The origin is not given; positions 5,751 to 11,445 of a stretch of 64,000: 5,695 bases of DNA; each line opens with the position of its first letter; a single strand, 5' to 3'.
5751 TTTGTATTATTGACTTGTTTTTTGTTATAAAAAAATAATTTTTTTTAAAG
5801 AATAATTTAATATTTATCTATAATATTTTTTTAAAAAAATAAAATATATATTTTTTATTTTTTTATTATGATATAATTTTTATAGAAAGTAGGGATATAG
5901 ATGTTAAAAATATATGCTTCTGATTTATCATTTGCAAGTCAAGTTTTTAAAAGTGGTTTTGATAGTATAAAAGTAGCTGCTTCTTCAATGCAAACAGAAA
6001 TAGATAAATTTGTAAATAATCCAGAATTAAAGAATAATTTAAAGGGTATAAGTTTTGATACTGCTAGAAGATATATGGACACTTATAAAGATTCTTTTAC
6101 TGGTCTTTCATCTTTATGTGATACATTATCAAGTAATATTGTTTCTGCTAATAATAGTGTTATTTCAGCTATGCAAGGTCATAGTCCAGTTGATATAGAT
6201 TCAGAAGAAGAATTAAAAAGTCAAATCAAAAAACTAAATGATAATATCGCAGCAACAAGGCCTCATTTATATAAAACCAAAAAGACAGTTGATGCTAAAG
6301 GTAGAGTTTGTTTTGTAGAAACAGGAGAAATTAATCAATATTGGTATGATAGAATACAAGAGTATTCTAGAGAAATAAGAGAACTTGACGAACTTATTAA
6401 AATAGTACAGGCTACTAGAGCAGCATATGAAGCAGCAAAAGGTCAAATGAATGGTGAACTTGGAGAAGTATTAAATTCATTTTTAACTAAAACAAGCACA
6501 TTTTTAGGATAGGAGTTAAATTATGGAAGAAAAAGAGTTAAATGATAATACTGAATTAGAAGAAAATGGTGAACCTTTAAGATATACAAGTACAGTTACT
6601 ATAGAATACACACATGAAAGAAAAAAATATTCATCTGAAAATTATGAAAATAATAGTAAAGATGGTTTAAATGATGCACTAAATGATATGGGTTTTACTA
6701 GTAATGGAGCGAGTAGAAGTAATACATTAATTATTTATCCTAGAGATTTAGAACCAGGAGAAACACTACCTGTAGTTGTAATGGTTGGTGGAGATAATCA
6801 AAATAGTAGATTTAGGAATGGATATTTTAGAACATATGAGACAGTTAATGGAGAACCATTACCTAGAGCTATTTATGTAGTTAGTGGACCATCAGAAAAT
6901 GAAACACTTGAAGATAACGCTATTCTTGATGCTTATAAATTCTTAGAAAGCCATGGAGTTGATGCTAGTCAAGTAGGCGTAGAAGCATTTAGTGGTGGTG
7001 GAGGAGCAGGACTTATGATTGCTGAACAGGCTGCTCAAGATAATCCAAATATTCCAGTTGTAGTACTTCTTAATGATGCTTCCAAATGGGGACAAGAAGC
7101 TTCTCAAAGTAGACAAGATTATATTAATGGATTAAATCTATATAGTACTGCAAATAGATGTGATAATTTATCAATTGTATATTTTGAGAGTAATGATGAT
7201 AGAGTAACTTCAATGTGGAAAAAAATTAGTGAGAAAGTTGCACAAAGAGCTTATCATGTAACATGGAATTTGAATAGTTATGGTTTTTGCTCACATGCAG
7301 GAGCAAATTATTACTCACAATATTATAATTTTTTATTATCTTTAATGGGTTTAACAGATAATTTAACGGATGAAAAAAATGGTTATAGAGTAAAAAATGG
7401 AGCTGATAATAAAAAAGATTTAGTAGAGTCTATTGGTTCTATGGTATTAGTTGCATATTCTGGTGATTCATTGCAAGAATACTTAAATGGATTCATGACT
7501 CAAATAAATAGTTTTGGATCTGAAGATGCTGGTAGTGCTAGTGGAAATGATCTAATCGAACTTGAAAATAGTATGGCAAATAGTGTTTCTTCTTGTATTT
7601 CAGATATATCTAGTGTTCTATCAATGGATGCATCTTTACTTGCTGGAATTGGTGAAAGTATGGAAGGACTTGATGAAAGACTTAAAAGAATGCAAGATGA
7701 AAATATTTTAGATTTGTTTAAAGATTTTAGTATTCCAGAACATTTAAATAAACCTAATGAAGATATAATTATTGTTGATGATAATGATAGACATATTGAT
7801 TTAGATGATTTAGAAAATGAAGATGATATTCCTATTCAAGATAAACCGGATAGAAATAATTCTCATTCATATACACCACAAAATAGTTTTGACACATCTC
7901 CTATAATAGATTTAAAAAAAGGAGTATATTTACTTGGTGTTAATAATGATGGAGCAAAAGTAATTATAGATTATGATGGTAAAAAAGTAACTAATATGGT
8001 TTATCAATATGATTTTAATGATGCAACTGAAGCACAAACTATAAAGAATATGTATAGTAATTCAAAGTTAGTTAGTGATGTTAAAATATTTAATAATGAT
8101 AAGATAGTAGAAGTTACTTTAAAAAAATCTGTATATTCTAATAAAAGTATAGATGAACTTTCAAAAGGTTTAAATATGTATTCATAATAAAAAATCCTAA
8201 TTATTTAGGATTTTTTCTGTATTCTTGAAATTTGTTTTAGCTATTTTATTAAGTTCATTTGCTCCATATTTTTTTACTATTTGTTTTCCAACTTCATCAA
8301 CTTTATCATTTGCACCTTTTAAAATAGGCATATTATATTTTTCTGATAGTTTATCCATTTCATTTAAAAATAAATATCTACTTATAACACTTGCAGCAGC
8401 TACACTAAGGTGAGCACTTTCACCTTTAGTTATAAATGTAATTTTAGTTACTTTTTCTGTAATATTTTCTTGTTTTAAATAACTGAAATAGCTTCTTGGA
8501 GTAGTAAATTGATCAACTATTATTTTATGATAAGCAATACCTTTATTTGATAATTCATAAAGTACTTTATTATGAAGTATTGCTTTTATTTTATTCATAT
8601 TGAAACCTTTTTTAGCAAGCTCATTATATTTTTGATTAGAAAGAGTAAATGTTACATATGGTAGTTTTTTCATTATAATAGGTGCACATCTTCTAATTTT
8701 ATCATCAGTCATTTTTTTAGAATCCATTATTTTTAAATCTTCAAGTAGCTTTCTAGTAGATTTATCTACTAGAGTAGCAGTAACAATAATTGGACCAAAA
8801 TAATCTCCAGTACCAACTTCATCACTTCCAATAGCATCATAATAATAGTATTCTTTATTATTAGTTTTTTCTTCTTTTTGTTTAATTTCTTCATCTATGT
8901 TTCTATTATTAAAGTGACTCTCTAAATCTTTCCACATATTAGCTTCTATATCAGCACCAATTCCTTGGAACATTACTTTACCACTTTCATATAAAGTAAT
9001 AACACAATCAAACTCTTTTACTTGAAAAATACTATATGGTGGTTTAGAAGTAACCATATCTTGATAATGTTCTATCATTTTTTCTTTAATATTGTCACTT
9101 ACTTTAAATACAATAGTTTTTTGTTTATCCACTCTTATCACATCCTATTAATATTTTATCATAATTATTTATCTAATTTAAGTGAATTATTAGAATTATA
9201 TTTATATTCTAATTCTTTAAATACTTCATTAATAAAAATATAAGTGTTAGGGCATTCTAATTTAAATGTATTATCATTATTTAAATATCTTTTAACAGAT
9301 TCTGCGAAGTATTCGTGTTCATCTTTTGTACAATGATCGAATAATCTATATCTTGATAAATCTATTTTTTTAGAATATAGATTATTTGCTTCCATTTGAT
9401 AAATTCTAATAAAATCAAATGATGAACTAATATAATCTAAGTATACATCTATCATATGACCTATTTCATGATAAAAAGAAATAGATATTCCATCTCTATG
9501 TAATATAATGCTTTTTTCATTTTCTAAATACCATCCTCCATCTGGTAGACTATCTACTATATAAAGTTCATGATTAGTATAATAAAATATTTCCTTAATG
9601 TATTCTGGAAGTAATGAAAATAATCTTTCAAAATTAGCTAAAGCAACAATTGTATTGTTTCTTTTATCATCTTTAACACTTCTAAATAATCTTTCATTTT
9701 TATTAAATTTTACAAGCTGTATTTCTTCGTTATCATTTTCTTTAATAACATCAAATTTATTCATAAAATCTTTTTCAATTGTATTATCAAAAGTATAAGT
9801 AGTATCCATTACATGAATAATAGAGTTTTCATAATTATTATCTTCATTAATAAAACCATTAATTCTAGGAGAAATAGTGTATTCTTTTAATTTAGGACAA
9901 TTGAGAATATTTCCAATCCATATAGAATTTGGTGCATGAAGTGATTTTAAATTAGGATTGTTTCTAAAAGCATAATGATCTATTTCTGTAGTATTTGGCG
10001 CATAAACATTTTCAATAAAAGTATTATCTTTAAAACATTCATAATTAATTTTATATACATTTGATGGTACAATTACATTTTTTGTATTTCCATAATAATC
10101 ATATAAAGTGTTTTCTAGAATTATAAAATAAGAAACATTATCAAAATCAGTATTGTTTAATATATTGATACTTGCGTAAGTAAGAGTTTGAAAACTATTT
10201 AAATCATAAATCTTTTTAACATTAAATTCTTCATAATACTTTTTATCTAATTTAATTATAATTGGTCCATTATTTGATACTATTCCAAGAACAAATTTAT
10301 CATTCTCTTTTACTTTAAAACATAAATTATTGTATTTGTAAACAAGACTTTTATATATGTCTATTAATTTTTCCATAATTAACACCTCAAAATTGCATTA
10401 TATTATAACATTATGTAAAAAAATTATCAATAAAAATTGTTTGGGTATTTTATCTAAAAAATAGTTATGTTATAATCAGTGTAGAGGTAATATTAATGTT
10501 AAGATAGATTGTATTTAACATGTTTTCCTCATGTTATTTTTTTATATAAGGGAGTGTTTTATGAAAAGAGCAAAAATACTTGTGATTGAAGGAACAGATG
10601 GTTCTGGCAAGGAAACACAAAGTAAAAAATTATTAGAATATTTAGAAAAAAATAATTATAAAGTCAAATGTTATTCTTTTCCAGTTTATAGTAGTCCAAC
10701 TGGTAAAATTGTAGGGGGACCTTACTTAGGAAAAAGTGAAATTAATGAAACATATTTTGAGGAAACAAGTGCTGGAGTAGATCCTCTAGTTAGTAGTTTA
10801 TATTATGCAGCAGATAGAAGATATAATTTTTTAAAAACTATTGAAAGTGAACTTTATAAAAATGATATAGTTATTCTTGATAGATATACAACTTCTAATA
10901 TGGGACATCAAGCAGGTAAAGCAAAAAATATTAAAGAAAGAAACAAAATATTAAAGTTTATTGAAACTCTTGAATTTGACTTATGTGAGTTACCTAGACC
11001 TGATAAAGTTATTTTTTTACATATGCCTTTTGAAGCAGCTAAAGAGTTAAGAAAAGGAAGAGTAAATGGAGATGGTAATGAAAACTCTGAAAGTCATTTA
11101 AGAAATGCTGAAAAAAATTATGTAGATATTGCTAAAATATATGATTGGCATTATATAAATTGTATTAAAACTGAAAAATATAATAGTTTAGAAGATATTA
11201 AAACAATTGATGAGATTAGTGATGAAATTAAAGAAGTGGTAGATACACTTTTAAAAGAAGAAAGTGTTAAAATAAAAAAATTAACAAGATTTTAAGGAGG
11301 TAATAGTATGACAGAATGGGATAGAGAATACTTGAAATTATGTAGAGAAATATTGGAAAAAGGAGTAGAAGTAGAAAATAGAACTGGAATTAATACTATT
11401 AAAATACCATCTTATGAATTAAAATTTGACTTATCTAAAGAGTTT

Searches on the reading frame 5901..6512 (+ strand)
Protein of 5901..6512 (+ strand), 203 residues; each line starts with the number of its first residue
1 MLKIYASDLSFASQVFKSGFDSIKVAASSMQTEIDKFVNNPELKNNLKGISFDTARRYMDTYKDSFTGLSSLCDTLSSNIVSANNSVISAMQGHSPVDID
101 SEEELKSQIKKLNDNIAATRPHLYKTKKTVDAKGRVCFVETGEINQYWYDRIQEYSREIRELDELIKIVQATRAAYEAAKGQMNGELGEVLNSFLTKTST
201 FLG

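Call 17: search_protein_families(library=pfam, proteins=[window:5901-6512:+], max_evalue=0.00001)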
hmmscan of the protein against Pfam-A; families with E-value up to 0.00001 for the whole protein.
window:5901-6512:+ (203 aa): 0 families

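Call 26: search_protein_families(library=pfam, proteins=[window:5901-6512:+], max_evalue=1)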
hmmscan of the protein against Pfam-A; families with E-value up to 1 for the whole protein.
window:5901-6512:+ (203 aa): 7 families
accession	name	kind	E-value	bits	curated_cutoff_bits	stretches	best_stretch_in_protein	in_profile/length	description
PF01544.23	CorA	-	0.03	14.1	27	0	102-197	138-236/292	CorA-like Mg2+ transporter protein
PF09537.16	DUF2383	-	0.046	14.3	30.8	0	139-194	27-78/111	Domain of unknown function (DUF2383)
PF10157.14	BORCS6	-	0.068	13.8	35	1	20-115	9-96/101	BLOC-1-related complex sub-unit 6 C-terminal helix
PF21037.2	CCDC138_cc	-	0.12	12.8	27.1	0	16-38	6-28/59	Coiled-coil-domain-containing protein 138, coiled-coil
PF06698.16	DUF1192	-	0.18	12.4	25.5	0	150-178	27-55/58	Protein of unknown function (DUF1192)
PF14703.12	PHM7_cyt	-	0.32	11.6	27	0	105-172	47-116/174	Cytosolic domain of 10TM putative phosphate transporter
PF21558.3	Pept_S41_N_bact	-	0.4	11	27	0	113-155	3-44/87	Bacteroidetes, Peptidase, S41 family, N-terminal domain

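Call 92: search_protein_families(library=ncbifam, proteins=[window:5901-6509:+], max_evalue=0.1)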
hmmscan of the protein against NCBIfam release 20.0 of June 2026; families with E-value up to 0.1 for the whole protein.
window:5901-6509:+ (203 aa): 4 families
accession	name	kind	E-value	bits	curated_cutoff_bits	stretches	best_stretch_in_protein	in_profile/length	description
NF045982.1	Mbov0283_fam_LP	subfamily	7.4e-05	23.2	65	1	140-194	7-58/117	Mbov_0283/Mbov_0339 family surface lipoprotein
NF045487.1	ASRP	equivalog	0.026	13.1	300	1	102-189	385-475/593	archaea-specific SMC-related protein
NF045605.1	xseB_Acin_var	exception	0.082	13.1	40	0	161-180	24-43/59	exodeoxyribonuclease VII small subunit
NF008729.0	PRK11747.1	equivalog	0.095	11.1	598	0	70-175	275-379/703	ATP-dependent DNA helicase DinG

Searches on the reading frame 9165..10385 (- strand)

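Call 17: search_protein_families(library=pfam, proteins=[window:9165-10385:-], max_evalue=0.00001)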
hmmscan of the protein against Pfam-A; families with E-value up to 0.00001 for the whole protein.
window:9165-10385:- (406 aa): 1 family
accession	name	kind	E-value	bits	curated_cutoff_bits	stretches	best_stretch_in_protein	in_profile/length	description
PF13306.12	LRR_5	-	4.1e-08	33.6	27.7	1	92-177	5-92/127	BspA type Leucine rich repeat region (6 copies)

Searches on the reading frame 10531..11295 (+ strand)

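Call 17: search_protein_families(library=pfam, proteins=[window:10531-11295:+], max_evalue=0.00001)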
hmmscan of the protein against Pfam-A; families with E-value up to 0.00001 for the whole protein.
window:10531-11295:+ (254 aa): 1 family
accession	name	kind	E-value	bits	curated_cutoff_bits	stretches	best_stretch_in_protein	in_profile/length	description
PF02223.23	Thymidylate_kin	-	3.3e-22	79.5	27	1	19-209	1-170/185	Thymidylate kinase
